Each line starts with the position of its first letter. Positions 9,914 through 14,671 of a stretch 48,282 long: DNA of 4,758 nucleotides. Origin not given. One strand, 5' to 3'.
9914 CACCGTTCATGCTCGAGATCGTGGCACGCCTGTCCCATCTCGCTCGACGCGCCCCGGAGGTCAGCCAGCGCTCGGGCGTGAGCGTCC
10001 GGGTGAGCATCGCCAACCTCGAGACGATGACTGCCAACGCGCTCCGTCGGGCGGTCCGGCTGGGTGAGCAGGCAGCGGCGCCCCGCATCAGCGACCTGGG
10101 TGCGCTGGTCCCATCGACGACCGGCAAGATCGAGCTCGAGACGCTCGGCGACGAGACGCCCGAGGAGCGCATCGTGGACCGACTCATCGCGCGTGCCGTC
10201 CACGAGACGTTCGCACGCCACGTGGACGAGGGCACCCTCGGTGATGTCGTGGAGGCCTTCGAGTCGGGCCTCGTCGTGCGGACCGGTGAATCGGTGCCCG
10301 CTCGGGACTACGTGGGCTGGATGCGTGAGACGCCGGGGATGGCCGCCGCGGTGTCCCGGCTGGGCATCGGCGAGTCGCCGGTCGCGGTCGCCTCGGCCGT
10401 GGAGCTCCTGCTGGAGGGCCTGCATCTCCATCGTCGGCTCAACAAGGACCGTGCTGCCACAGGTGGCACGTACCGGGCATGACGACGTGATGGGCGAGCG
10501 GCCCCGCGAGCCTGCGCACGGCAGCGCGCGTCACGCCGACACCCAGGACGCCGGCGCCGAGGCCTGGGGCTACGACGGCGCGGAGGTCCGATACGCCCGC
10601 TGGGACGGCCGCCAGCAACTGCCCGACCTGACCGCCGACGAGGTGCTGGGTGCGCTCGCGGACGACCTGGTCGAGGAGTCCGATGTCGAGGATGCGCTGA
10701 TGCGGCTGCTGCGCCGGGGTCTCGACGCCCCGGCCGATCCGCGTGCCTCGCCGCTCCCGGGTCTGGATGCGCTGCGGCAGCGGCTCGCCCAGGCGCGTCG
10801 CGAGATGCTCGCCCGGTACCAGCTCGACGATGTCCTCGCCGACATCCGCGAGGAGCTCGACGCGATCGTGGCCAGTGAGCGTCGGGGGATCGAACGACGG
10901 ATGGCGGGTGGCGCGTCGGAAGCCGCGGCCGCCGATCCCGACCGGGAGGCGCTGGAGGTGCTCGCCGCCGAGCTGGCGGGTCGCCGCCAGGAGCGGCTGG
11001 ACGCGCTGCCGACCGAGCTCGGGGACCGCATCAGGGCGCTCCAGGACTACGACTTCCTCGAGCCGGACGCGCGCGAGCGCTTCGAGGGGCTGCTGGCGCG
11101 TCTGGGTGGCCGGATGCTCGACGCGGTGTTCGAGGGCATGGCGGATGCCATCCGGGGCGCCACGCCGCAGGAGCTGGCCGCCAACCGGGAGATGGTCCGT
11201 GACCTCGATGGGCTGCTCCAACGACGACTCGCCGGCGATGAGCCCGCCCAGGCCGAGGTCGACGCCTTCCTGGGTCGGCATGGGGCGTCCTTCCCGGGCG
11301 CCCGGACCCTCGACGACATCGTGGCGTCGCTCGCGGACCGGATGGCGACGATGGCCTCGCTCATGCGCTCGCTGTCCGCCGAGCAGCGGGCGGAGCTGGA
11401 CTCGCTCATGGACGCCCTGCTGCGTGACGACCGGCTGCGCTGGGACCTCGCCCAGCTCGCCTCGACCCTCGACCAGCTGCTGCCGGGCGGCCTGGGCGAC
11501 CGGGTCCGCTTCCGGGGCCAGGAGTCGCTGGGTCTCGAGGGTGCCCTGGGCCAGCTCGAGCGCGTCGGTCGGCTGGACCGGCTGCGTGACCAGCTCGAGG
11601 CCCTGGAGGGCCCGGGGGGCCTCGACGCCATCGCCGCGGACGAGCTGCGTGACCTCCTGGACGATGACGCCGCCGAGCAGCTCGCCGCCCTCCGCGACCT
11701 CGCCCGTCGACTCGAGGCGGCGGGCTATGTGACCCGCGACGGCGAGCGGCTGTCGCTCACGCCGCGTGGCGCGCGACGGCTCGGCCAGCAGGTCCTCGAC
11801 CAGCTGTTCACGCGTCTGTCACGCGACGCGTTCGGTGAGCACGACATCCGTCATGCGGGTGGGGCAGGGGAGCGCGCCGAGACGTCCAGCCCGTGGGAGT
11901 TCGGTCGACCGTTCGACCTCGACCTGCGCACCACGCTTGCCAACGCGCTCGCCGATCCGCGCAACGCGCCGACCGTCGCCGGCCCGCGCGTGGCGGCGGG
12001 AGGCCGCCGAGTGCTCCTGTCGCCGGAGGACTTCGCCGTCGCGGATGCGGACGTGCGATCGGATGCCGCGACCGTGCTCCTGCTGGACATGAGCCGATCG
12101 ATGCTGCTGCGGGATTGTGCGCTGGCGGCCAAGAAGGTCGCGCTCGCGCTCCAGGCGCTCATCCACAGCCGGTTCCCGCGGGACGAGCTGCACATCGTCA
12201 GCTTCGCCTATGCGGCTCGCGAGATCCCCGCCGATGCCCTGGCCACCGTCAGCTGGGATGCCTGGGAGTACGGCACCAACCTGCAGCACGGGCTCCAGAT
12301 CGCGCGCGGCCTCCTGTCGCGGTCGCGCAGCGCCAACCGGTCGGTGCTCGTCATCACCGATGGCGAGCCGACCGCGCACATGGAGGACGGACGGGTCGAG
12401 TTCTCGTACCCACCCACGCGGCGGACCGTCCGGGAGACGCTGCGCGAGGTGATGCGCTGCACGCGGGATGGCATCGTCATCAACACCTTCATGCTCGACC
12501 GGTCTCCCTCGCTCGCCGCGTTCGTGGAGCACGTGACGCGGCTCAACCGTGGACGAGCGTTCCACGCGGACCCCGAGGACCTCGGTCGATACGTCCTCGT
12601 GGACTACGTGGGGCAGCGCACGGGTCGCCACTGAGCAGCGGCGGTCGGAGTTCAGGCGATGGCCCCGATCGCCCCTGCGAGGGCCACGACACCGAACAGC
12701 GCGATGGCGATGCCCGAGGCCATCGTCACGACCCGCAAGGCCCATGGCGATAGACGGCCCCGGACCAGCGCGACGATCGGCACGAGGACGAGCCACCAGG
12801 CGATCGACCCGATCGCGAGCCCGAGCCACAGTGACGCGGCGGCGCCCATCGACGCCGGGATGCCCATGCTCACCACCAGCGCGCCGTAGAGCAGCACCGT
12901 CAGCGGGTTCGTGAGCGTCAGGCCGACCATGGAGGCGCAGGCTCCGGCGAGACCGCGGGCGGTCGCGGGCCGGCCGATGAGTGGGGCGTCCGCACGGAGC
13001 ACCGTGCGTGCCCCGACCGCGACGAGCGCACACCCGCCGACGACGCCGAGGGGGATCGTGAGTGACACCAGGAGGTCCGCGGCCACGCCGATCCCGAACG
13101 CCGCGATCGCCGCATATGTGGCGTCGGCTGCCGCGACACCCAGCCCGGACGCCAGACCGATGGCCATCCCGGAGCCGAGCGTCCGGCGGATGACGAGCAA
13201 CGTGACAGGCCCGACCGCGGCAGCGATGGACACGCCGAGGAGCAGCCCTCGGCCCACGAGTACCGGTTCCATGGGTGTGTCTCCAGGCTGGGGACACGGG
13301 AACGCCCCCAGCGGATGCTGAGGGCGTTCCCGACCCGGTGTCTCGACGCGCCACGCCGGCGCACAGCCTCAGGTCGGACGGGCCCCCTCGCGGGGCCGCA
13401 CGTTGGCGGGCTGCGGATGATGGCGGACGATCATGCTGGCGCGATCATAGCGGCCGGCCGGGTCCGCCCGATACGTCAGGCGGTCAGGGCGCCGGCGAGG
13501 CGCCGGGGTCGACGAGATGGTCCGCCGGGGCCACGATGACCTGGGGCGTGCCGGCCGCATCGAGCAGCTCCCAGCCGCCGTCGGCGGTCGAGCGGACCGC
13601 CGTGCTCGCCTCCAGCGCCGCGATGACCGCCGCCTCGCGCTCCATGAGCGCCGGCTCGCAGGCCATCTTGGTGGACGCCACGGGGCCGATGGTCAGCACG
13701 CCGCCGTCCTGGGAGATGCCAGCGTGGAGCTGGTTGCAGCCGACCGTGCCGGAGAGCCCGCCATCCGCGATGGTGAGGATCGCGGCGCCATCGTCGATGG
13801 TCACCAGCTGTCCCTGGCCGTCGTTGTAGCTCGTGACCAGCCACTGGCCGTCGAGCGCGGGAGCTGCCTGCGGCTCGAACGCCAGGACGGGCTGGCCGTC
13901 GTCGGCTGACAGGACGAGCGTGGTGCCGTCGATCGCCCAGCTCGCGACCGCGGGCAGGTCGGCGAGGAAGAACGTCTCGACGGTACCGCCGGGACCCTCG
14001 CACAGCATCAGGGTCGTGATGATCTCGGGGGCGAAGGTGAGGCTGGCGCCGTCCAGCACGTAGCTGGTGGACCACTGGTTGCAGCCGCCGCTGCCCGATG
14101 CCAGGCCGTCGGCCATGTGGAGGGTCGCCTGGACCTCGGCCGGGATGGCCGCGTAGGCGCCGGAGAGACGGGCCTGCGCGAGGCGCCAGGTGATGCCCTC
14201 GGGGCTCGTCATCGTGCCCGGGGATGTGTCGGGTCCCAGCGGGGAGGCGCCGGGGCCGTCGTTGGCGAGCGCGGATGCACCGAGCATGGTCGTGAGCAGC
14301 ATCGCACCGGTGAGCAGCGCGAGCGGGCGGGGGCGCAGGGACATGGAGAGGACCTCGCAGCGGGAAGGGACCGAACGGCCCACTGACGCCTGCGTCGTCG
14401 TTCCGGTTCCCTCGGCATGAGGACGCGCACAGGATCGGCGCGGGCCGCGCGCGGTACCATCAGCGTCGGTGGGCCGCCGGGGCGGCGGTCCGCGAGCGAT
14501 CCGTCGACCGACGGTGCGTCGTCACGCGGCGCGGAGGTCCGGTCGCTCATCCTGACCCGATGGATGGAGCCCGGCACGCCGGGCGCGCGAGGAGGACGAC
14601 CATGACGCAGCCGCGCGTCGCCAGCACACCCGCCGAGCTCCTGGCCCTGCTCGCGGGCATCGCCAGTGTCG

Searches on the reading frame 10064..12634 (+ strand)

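Call 10: search_protein_families(library=pfam, proteins=[window:10064-12634:+], max_evalue=0.01)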
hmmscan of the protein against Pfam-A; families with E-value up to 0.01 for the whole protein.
window:10064-12634:+ (856 aa): 2 families
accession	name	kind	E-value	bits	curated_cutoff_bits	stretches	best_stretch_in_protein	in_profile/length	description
PF13519.12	VWA_2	-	1.1e-07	32.8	27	1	670-768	1-107/107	von Willebrand factor type A domain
PF06969.22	HemN_C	-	0.00044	20.7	24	1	524-569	22-64/67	HemN C-terminal domain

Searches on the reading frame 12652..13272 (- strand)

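Call 10: search_protein_families(library=pfam, proteins=[window:12652-13272:-], max_evalue=0.01)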
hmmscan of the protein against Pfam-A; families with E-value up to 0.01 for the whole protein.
window:12652-13272:- (206 aa): 1 family
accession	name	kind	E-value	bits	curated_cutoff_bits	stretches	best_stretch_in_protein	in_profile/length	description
PF01810.24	LysE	-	7.2e-16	58.7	25.6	1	15-198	2-190/193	LysE type translocator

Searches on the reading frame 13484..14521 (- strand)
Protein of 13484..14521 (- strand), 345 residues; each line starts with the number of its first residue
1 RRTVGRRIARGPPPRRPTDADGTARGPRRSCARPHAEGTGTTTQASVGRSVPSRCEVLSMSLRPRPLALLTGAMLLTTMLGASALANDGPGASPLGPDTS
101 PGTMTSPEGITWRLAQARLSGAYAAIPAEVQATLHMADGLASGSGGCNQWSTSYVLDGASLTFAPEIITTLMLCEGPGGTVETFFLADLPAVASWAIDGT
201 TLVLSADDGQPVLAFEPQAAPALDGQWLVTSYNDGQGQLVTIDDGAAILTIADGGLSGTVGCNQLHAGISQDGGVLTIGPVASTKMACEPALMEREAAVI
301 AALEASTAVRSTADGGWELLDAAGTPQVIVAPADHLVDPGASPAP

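Call 10: search_protein_families(library=pfam, proteins=[window:13484-14521:-], max_evalue=0.01)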
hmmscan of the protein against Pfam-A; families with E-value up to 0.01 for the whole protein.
window:13484-14521:- (345 aa): 1 family
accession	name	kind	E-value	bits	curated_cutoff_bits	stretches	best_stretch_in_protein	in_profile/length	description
PF03724.22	META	-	2.6e-37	127.6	24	2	224-325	6-103/109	META domain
